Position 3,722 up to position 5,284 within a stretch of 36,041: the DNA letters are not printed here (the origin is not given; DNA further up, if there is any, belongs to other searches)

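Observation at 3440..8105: Compact operon: opine dehydrogenase + B12-domain fusion protein + Ddl-type ATP-grasp ligase, next to a SARP regulator and an IS21 scar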

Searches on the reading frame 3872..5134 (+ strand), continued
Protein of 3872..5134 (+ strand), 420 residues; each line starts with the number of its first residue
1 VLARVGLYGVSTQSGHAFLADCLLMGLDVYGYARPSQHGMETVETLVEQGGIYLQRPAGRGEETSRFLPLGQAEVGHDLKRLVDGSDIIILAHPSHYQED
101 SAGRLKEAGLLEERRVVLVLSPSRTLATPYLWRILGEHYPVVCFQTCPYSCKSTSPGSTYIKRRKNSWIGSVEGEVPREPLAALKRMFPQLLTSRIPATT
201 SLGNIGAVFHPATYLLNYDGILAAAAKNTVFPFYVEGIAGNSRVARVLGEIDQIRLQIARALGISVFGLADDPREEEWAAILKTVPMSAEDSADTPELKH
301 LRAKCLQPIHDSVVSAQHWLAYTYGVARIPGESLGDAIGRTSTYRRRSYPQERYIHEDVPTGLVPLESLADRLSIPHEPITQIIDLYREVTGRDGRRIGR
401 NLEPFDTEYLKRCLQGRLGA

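Call 99: find_encoding_contigs(protein=P0121, flank=3000, max_places=4)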
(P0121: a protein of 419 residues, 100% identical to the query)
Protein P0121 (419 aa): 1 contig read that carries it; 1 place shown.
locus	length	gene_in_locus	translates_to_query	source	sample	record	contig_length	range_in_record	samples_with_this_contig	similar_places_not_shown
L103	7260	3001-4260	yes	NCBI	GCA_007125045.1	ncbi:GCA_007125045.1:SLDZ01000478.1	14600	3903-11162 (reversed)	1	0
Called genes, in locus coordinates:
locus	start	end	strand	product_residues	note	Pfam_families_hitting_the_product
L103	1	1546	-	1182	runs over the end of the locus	PF03704:BTAD, PF07719:TPR_2 (faint), PF13191:AAA_16, PF17874:TPR_MalT (faint), PF00515:TPR_1 (faint), PF13424:TPR_12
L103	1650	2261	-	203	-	-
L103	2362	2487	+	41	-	-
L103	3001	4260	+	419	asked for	PF02317:Octopine_DH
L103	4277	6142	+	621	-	-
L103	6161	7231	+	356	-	PF07478:Dala_Dala_lig_C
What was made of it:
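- Tried and rejected: A twin contig exists in the MAG assembly GCA_007125045.1 (call 99).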
